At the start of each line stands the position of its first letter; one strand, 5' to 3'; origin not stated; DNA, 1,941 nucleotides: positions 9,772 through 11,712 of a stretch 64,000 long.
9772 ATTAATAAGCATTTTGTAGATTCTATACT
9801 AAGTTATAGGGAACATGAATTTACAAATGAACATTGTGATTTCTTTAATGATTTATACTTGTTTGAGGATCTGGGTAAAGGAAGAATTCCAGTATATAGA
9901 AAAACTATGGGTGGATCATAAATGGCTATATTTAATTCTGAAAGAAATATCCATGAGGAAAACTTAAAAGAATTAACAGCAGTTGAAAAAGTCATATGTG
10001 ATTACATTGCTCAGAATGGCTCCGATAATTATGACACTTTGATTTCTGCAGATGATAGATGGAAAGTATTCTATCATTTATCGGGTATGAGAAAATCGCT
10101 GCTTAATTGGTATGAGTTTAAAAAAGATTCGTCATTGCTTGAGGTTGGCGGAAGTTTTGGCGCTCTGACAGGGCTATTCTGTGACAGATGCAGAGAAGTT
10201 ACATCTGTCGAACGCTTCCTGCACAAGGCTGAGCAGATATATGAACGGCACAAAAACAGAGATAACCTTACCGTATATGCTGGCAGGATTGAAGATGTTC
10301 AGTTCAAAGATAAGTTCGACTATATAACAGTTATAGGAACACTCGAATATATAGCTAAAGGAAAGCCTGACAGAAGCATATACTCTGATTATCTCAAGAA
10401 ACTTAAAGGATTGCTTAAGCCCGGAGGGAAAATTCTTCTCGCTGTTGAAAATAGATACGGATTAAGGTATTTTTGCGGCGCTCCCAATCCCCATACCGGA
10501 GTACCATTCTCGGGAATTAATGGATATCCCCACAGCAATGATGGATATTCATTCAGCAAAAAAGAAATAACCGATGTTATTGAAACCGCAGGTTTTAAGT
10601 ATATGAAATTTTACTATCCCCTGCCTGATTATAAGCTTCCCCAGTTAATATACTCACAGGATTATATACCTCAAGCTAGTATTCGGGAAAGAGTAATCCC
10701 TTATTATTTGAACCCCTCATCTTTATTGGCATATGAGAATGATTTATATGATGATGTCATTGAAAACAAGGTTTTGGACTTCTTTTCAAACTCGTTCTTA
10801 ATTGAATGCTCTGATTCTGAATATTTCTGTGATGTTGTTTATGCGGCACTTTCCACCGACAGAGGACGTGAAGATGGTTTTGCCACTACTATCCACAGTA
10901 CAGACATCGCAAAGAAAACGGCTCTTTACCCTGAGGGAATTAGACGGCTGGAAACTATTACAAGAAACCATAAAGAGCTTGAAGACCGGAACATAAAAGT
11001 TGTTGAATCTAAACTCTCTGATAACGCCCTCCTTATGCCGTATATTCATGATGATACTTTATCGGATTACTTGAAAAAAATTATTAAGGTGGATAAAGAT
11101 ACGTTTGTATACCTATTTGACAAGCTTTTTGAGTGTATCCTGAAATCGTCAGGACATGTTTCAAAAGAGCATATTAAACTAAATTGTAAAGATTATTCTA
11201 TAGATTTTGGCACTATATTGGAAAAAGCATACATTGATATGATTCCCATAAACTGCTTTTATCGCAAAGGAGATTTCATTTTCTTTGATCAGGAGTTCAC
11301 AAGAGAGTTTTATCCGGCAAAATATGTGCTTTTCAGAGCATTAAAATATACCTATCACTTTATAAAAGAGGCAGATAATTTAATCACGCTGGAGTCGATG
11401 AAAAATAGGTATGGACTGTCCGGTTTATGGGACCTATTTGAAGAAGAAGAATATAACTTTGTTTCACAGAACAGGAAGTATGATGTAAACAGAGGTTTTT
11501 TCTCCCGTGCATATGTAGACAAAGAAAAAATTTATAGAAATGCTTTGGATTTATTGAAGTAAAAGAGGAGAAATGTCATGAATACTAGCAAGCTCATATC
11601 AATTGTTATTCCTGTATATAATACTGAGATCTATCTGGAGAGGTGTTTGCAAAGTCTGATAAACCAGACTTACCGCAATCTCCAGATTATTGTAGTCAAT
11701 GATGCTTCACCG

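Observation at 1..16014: Exporter-less polyol-phosphate/phosphodiester glycan-decoration island next to the late flagellar operon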

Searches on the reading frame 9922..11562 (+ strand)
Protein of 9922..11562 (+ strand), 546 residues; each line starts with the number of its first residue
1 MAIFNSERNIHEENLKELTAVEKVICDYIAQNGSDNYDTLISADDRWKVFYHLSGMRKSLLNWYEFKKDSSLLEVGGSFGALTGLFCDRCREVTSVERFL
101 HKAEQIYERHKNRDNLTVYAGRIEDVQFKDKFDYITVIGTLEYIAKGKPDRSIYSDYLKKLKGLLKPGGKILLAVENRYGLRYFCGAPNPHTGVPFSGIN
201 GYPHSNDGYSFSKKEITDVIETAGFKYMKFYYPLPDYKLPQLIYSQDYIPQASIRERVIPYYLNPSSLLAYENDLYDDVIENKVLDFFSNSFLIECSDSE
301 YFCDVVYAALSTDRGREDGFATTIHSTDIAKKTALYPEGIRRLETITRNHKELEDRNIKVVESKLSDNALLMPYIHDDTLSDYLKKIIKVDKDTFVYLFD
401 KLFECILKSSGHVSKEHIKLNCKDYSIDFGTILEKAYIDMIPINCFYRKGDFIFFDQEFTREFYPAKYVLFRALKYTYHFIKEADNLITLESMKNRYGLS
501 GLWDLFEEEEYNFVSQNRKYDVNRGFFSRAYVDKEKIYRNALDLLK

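Call 3: search_protein_families(library=pfam, proteins=[window:9922-11562:+], max_evalue=0.001)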
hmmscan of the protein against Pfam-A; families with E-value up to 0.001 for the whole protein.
window:9922-11562:+ (546 aa): 5 families
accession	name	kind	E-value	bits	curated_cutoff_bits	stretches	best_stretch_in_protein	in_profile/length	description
PF08241.18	Methyltransf_11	-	1.8e-07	32.1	21.2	1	73-172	1-94/95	Methyltransferase domain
PF13489.12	Methyltransf_23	-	1.4e-06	28.6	27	1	65-226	19-160/164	Methyltransferase domain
PF08242.18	Methyltransf_12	-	3.8e-06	28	30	1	73-171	1-98/98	Methyltransferase domain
PF13649.12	Methyltransf_25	-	1.4e-05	26.1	27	1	73-169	2-97/97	Methyltransferase domain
PF05401.17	NodS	-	0.0001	22.7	24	1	69-147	44-122/201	Nodulation protein S (NodS)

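Call 6: search_protein_families(library=ncbifam, proteins=[window:9922-11562:+], max_evalue=0.01)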
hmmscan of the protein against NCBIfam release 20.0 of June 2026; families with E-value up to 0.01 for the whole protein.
window:9922-11562:+ (546 aa): 5 families
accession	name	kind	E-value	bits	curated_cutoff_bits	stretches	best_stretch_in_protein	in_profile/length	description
NF041650.1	nod_mtase_NodS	equivalog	1.9e-06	27.7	300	1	71-173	41-139/190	nodulation methyltransferase NodS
TIGR00755.1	ksgA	equivalog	6.6e-05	22.3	171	1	56-143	17-104/256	16S rRNA (adenine(1518)-N(6)/adenine(1519)-N(6))-dimethyltransferase RsmA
NF000499.2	Erm23S_rRNA_broad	equivalog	0.00036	20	212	1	59-139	14-92/244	23S ribosomal RNA methyltransferase Erm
TIGR01983.1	UbiG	equivalog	0.00077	18.8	102.95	1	20-184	24-162/228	bifunctional 2-polyprenyl-6-hydroxyphenol methylase/3-demethylubiquinol 3-O-methyltransferase UbiG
NF043040.1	corrin_prot_MT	hypoth_equivalog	0.0017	17.8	180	1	53-176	27-150/216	corrinoid protein-associated methyltransferase CpaM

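Call 7: search_protein_families(library=pfam, proteins=[window:9922-11562:+], max_evalue=10)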
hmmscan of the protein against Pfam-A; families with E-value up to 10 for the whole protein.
window:9922-11562:+ (546 aa): 7 families
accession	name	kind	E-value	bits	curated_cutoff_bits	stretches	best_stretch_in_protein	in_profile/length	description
PF08241.18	Methyltransf_11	-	1.8e-07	32.1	21.2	1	73-172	1-94/95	Methyltransferase domain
PF13489.12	Methyltransf_23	-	1.4e-06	28.6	27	1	65-226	19-160/164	Methyltransferase domain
PF08242.18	Methyltransf_12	-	3.8e-06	28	30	1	73-171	1-98/98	Methyltransferase domain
PF13649.12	Methyltransf_25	-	1.4e-05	26.1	27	1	73-169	2-97/97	Methyltransferase domain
PF05401.17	NodS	-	0.0001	22.7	24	1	69-147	44-122/201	Nodulation protein S (NodS)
PF02353.26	CMAS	-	0.0011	18.8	27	1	63-174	57-165/273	Mycolic acid cyclopropane synthetase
PF00398.26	RrnaAD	-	0.0079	15.8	24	1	63-141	25-107/263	Ribosomal RNA adenine dimethylase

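Call 12: search_solved_structures(query=window:9922-11562:+, max_evalue=1)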
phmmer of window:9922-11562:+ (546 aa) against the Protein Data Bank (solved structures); distinct sequences matched with E-value up to 1: 4.
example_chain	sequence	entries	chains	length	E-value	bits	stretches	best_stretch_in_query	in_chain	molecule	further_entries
3mgg_A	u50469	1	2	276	0.0025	20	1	67-185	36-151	Methyltransferase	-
2p7h_A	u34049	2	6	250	0.046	15.8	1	55-145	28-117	Hypothetical protein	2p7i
3tqs_A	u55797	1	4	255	0.53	12.3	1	50-143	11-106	Ribosomal RNA small subunit methyltransferase A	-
3ofj_A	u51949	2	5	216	0.97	11.4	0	70-173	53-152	Nodulation protein S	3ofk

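Call 80: search_solved_structures(query=A4, max_evalue=1, show_alignments=2)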
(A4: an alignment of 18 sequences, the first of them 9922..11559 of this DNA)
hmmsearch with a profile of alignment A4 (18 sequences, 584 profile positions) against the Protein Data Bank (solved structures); distinct sequences matched with E-value up to 1: 77 (the best 60 are shown).
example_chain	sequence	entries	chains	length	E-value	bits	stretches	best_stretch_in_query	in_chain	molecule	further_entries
6gkv_A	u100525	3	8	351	7.4e-08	34.4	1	66-167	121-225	Coclaurine N-methyltransferase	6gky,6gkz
2p7h_A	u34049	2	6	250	1.1e-07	33.8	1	66-171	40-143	Hypothetical protein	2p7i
3mgg_A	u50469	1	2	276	1.9e-07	33.1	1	67-223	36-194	Methyltransferase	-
3cc8_A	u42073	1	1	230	4.1e-06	28.7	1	69-171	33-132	Putative methyltransferase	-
6bqc_A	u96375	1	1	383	5.6e-06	28.2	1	64-167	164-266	Cyclopropane-fatty-acyl-phospholipid synthase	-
9whw_B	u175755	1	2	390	1.3e-05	27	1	65-167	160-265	N-methyltransferase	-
3l8d_A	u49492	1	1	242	2.8e-05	25.9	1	59-168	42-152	Methyltransferase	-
6p3m_A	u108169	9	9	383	3.9e-05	25.5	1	66-163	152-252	tetrahydroprotoberberine N-methyltransferase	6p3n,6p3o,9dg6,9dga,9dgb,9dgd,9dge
9dg8_A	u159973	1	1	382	5.2e-05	25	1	66-163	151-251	Tetrahydroprotoberberine N-methyltransferase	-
9dg7_A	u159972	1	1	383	5.2e-05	25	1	66-163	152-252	Tetrahydroprotoberberine N-methyltransferase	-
8rdl_A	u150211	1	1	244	5.8e-05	24.9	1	72-167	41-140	ToxA protein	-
3ofj_A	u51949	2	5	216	6.3e-05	24.8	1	72-168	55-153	Nodulation protein S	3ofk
4kdr_A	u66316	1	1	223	0.00012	23.8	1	70-178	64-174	3-demethylubiquinone-9 3-methyltransferase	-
5dpm_A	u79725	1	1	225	0.00012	23.8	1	70-178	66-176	Ubiquinone biosynthesis O-methyltransferase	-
9we4_B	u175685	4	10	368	0.00015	23.6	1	65-167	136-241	N-methyltransferase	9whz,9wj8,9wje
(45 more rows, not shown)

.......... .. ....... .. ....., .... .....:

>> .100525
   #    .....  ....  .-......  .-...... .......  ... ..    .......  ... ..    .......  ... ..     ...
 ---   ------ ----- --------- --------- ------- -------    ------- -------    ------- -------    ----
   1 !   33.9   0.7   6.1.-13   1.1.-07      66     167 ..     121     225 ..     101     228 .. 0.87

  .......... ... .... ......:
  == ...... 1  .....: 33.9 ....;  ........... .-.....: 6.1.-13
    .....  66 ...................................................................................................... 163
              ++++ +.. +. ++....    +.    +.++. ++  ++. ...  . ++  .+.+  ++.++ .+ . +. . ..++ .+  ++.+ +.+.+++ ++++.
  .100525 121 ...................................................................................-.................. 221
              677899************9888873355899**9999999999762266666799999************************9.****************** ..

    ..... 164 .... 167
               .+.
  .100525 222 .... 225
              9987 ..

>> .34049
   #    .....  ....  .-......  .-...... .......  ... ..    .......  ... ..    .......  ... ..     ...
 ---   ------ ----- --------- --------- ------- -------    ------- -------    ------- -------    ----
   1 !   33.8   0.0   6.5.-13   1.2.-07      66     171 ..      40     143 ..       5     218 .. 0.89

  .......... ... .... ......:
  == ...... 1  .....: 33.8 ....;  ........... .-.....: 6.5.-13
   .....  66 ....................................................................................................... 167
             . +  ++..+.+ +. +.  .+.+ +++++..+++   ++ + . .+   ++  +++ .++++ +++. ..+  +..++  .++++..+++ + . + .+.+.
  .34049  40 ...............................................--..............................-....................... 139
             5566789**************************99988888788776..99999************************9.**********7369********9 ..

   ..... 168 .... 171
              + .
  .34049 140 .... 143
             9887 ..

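Call 81: search_protein_families(library=pfam, alignment_id=A4, max_evalue=10)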
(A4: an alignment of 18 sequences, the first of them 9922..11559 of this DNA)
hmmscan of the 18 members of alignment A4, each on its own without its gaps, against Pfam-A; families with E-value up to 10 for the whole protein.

A. member 1, window:9922-11559:+ (546 aa): 7 families
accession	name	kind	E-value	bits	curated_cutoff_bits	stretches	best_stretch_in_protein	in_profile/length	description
PF08241.18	Methyltransf_11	-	1.8e-07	32.1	21.2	1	73-172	1-94/95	Methyltransferase domain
PF13489.12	Methyltransf_23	-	1.4e-06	28.6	27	1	65-226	19-160/164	Methyltransferase domain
PF08242.18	Methyltransf_12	-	3.8e-06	28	30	1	73-171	1-98/98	Methyltransferase domain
PF13649.12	Methyltransf_25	-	1.4e-05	26.1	27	1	73-169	2-97/97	Methyltransferase domain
PF05401.17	NodS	-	0.0001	22.7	24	1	69-147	44-122/201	Nodulation protein S (NodS)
PF02353.26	CMAS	-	0.0011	18.8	27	1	63-174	57-165/273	Mycolic acid cyclopropane synthetase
PF00398.26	RrnaAD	-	0.0079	15.8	24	1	63-141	25-107/263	Ribosomal RNA adenine dimethylase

B. families by the number of members that match (of 18 scanned): 30 families (the first 25 are shown)
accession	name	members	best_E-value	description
PF13489.12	Methyltransf_23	18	2.6e-08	Methyltransferase domain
PF08241.18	Methyltransf_11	17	1e-09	Methyltransferase domain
PF08242.18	Methyltransf_12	16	2e-08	Methyltransferase domain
PF13847.12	Methyltransf_31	13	1.1e-06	Methyltransferase domain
PF00398.26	RrnaAD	12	4.8e-08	Ribosomal RNA adenine dimethylase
PF05401.17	NodS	12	2.2e-06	Nodulation protein S (NodS)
PF13649.12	Methyltransf_25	11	5e-09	Methyltransferase domain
PF02353.26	CMAS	6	1.3e-06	Mycolic acid cyclopropane synthetase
PF01467.32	CTP_transf_like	3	3.8e-19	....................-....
PF05175.20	MTS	3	0.00055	Methyltransferase small domain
PF01135.25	PCMT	3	0.0022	Protein-L-isoaspartate(D-aspartate) O-methyltransferase (PCMT)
PF02569.21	Pantoate_ligase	3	0.02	Pantoate-beta-alanine ligase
PF07991.19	KARI_N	2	0.0017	Acetohydroxy acid isomeroreductase, NADPH-binding domain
PF02826.25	2-Hacid_dh_C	2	0.0054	D-isomer specific 2-hydroxyacid dehydrogenase, NAD binding domain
PF02254.24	TrkA_N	2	0.035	TrkA-N domain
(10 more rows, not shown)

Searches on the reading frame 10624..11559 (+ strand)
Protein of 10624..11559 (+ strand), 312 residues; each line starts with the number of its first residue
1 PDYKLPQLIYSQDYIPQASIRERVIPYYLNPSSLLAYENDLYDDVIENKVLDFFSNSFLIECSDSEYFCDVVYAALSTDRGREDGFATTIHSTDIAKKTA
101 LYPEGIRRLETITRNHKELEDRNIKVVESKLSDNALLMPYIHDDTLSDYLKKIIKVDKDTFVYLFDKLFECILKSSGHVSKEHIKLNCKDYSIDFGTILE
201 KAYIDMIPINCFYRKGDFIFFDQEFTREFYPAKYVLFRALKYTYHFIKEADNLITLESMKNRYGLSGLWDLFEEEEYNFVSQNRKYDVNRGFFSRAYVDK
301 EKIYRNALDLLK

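Call 84: search_solved_structures(query=A5, max_evalue=10, show_alignments=3)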
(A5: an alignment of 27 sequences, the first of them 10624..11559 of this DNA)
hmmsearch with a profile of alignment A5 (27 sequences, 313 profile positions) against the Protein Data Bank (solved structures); distinct sequences matched with E-value up to 10: 2.
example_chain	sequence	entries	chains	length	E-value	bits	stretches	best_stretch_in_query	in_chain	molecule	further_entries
5c9n_A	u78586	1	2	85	0.17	14.1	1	22-71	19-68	Geminin coiled-coil domain-containing protein 1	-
2h84_A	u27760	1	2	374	0.54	12.4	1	14-83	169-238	Steely1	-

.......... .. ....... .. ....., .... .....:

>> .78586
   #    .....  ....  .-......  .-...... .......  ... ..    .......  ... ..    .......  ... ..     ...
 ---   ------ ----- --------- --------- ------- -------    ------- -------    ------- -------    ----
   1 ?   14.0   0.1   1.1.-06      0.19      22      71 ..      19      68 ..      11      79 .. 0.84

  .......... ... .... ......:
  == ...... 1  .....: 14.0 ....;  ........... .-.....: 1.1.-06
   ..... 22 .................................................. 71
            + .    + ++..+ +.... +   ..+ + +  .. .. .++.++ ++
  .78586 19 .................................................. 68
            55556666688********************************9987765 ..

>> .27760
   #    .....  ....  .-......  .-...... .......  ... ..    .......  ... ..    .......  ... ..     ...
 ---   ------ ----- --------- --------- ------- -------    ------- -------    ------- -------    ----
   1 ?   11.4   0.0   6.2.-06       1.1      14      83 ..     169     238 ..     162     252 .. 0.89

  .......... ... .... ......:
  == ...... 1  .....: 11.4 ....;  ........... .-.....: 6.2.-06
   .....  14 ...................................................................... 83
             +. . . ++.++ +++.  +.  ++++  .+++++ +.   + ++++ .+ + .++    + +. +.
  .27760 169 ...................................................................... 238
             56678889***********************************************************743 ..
